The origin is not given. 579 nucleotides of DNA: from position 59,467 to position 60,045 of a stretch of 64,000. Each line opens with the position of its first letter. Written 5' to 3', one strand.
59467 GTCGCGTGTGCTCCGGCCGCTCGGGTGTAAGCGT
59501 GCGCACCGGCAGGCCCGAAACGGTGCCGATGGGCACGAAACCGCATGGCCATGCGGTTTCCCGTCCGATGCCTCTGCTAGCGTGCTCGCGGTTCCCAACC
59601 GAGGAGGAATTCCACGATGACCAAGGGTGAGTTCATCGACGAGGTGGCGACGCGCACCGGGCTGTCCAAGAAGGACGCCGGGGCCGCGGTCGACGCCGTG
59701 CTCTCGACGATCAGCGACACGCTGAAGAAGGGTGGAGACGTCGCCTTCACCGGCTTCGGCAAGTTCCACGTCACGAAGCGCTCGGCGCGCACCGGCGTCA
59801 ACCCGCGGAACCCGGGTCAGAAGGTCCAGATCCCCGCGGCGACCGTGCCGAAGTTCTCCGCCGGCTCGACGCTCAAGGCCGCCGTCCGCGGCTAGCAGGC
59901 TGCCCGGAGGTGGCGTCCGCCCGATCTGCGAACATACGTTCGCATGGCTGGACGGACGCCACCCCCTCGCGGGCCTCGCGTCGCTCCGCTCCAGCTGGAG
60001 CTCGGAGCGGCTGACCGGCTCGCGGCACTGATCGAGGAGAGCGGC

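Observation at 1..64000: Pervasive, clustered reading-frame breaks in conserved and normally essential genes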

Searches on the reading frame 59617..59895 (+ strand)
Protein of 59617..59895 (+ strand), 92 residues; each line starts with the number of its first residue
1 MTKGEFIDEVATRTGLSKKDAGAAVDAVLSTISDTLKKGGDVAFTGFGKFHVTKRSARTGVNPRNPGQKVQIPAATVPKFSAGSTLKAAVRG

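Call 14: find_encoding_contigs(protein=window:59617-59895:+, flank=10000, max_places=10)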
Protein window:59617-59895:+ (92 aa): 21 contigs read that carry it; 10 places shown.
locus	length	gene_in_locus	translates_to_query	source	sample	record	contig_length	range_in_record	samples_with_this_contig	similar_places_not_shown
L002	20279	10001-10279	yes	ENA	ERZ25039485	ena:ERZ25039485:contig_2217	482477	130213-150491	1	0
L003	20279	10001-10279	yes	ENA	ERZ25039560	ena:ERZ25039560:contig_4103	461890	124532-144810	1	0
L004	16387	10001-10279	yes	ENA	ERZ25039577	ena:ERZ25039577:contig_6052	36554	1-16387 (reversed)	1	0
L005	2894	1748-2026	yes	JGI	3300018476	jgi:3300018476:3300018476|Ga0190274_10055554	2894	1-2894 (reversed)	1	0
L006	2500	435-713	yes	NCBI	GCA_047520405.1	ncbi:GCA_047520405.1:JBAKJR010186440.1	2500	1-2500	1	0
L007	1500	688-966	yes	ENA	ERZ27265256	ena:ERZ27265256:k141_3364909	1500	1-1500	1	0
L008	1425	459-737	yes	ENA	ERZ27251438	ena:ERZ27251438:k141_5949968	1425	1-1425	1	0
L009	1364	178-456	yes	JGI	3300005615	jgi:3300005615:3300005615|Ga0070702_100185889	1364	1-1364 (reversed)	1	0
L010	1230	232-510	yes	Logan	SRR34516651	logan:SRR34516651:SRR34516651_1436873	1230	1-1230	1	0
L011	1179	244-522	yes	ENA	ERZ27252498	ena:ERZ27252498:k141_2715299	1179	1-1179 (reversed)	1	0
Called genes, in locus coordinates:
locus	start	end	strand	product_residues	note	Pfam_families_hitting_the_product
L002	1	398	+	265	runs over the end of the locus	PF00106:adh_short, PF08659:KR, PF13561:adh_short_C2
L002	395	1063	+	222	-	PF00583:Acetyltransf_1 (weak)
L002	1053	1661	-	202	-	PF12796:Ank_2, PF13606:Ank_3 (faint), PF00023:Ank (faint), PF13637:Ank_4 (faint), PF13857:Ank_5 (weak)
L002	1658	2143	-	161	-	-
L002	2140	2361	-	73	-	-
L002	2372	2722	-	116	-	PF12697:Abhydrolase_6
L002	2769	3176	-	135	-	PF00561:Abhydrolase_1, PF00975:Thioesterase (weak), PF12146:Hydrolase_4, PF12697:Abhydrolase_6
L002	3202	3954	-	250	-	PF00117:GATase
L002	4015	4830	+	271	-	PF01177:Asp_Glu_race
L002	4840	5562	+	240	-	PF01138:RNase_PH, PF03725:RNase_PH_C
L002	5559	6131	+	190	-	PF01725:Ham1p_like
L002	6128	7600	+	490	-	PF00082:Peptidase_S8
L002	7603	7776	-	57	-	-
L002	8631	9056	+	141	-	PF03259:Robl_LC7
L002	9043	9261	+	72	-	-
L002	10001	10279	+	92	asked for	PF00216:Bac_DNA_binding, PF18291:HU-HIG (weak)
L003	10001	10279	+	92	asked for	PF00216:Bac_DNA_binding, PF18291:HU-HIG (weak)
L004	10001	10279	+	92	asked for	PF00216:Bac_DNA_binding, PF18291:HU-HIG (weak)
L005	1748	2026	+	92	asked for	PF00216:Bac_DNA_binding, PF18291:HU-HIG (weak)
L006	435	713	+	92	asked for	PF00216:Bac_DNA_binding, PF18291:HU-HIG (weak)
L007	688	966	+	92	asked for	PF00216:Bac_DNA_binding, PF18291:HU-HIG (weak)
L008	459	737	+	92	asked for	PF00216:Bac_DNA_binding, PF18291:HU-HIG (weak)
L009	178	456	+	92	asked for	PF00216:Bac_DNA_binding, PF18291:HU-HIG (weak)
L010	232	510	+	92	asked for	PF00216:Bac_DNA_binding, PF18291:HU-HIG (weak)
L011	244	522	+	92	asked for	PF00216:Bac_DNA_binding, PF18291:HU-HIG (weak)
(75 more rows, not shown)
